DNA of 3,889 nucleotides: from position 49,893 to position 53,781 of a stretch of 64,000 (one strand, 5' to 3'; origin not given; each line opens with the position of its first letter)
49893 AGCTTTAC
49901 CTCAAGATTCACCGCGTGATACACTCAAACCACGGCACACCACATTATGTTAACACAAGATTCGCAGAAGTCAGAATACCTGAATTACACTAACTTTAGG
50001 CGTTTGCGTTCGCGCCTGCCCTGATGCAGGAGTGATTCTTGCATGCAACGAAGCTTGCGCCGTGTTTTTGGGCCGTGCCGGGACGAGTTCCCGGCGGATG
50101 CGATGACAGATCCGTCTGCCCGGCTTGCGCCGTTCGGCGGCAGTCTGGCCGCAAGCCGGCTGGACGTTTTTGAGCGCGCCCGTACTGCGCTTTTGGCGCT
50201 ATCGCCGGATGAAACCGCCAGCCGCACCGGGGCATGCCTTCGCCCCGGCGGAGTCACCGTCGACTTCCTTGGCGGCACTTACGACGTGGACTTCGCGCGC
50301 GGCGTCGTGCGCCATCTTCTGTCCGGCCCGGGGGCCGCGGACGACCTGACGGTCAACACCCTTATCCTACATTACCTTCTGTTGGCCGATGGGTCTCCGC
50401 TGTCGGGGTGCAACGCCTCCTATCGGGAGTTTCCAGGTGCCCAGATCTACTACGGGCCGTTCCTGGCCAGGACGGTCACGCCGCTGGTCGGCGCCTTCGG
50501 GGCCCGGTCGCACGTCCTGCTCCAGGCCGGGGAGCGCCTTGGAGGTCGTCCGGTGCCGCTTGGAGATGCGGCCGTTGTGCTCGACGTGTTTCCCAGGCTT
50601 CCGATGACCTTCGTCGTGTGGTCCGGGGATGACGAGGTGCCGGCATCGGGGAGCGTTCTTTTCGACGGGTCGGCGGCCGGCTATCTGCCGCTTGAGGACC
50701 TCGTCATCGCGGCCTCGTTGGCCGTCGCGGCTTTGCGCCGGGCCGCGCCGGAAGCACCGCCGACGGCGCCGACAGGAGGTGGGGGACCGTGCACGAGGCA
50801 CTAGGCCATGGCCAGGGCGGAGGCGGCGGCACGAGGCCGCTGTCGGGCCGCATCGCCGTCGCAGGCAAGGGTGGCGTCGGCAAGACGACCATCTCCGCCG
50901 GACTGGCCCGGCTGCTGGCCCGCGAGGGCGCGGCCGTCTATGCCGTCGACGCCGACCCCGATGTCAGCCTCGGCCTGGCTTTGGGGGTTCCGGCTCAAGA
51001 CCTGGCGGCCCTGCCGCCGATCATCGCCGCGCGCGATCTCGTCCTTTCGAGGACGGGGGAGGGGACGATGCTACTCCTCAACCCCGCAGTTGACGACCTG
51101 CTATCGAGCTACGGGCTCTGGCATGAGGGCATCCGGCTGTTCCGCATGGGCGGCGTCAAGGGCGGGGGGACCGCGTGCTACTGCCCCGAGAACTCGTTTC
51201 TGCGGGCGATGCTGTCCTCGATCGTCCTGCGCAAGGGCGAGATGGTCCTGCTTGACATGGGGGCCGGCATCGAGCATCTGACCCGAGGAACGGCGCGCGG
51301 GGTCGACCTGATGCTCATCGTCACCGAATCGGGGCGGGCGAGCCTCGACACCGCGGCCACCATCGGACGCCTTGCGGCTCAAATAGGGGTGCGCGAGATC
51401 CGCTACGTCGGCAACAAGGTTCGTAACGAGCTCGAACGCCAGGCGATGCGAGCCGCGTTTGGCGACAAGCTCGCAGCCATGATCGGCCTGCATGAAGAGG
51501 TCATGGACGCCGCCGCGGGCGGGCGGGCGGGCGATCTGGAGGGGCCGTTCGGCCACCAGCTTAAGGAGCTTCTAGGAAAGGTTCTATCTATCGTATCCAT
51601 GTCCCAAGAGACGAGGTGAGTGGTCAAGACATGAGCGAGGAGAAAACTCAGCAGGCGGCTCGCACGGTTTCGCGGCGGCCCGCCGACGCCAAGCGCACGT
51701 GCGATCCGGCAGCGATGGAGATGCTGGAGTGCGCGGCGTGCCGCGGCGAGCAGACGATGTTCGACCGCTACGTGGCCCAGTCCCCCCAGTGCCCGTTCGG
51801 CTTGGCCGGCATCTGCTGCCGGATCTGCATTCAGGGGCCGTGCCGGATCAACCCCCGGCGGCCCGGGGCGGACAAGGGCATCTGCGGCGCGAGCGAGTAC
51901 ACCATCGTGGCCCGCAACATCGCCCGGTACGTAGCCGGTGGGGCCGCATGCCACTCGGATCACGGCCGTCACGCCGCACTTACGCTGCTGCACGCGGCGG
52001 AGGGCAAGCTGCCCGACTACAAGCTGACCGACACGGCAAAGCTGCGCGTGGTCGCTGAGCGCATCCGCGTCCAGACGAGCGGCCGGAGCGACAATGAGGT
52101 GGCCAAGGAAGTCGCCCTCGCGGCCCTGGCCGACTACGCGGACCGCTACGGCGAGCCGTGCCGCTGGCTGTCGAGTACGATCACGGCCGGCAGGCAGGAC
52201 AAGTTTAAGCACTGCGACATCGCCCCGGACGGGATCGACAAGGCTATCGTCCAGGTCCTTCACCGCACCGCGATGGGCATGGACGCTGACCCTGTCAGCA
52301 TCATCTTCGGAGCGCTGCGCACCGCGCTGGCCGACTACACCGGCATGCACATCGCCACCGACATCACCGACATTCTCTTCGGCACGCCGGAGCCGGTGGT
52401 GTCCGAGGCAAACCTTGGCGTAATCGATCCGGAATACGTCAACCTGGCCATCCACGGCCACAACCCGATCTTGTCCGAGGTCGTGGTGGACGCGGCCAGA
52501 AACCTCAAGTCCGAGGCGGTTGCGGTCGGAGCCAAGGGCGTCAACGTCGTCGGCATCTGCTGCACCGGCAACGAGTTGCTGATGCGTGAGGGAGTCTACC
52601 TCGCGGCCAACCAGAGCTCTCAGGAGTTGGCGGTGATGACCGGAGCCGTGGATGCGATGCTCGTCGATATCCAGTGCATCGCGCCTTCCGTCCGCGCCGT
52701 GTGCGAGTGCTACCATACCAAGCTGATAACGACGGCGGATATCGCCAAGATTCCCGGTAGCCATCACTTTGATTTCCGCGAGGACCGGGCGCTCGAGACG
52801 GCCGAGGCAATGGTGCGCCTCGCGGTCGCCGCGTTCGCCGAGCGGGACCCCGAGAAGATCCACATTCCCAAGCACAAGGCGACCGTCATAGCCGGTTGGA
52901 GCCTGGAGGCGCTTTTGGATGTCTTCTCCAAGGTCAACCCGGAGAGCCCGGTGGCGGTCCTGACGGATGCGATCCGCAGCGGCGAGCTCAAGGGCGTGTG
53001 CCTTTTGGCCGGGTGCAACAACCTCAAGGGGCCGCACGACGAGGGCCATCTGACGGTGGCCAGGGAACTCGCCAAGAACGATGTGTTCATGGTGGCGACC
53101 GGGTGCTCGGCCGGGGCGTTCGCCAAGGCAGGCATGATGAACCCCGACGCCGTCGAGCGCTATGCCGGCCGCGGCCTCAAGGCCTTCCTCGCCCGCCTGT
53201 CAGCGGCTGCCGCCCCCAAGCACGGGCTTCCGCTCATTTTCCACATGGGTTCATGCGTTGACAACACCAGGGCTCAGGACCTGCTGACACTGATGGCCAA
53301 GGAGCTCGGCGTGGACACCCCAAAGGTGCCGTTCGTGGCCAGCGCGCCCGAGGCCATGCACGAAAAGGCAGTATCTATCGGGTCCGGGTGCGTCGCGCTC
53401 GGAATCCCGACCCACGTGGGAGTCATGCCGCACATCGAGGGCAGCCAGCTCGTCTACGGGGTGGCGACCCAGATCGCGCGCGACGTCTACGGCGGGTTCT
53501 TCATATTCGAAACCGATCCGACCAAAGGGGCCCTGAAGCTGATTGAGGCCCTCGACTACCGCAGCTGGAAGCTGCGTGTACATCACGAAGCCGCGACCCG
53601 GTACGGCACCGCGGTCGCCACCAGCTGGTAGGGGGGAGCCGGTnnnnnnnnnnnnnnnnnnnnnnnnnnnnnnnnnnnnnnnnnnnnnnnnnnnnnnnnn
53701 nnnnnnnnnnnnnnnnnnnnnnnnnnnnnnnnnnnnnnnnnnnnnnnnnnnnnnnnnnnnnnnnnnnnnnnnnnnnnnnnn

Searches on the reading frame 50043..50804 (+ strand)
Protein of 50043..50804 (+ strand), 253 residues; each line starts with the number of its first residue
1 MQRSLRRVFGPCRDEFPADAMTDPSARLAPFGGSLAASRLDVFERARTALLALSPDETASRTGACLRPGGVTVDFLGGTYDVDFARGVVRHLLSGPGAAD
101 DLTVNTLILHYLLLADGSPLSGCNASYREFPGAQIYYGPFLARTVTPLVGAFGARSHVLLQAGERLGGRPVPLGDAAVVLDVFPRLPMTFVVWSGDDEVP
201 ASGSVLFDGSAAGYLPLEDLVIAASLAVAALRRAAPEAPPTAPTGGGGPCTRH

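Call 55: search_protein_families(library=pfam, proteins=[window:50043-50804:+], max_evalue=0.00001)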
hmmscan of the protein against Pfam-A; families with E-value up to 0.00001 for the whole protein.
window:50043-50804:+ (253 aa): 1 family
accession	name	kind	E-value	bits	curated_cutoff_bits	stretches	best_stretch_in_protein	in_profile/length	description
PF12654.12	DUF3786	-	2.1e-45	154.9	27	1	55-228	2-174/176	Domain of unknown function (DUF3786)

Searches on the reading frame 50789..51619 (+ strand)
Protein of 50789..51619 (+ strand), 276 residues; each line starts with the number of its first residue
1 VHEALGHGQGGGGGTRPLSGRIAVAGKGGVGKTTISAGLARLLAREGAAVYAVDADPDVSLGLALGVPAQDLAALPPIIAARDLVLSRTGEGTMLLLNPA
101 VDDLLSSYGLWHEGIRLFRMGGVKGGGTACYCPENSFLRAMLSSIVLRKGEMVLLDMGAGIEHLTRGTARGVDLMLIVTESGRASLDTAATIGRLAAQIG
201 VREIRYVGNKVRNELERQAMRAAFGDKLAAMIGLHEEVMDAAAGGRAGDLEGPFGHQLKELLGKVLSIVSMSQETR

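Call 56: search_protein_families(library=pfam, proteins=[window:50789-51619:+], max_evalue=0.00001)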
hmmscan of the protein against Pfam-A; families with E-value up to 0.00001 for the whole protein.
window:50789-51619:+ (276 aa): 5 families
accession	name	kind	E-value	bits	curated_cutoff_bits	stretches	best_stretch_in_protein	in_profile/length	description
PF01656.29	CbiA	-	2.8e-16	60.1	25.4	1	23-245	3-122/125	CobQ/CobB/MinD/ParA nucleotide binding domain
PF13614.12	AAA_31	-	2.1e-08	34.7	27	1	26-71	9-54/177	AAA domain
PF10609.15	ParA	-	8.5e-08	32.4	27.1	1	24-56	9-41/246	NUBPL iron-transfer P-loop NTPase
PF02374.21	ArsA_ATPase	-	1.6e-07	31.3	24.3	1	22-61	4-43/305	Anion-transporting ATPase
PF06564.18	CBP_BcsQ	-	1e-05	25.7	21.3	0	27-70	10-53/234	Cellulose biosynthesis protein BcsQ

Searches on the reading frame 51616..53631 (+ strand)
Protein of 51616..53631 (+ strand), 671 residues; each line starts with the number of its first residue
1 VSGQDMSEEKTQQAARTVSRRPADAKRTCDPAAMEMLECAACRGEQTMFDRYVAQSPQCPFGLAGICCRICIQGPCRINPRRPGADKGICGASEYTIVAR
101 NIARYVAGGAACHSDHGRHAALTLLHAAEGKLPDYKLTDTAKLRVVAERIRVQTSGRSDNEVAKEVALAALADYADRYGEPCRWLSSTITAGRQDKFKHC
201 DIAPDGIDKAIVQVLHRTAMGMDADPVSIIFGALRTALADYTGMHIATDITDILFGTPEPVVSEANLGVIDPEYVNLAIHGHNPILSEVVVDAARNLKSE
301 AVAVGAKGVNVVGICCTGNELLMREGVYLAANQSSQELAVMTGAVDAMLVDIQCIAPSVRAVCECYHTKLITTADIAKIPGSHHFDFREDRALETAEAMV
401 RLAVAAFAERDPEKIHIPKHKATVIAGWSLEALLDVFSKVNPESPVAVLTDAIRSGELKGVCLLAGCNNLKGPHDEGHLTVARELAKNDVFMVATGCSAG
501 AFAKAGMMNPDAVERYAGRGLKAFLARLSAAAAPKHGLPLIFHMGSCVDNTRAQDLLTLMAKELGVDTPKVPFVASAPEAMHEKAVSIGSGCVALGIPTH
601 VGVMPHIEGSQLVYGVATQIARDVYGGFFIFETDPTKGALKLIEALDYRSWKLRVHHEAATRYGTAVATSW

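Call 56: search_protein_families(library=pfam, proteins=[window:51616-53631:+], max_evalue=0.00001)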
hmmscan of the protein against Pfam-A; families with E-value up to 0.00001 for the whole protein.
window:51616-53631:+ (671 aa): 1 family
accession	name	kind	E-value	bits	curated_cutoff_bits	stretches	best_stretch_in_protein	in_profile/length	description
PF03063.25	Prismane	-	7.1e-160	533.5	27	1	66-635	1-512/513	Prismane/CO dehydrogenase family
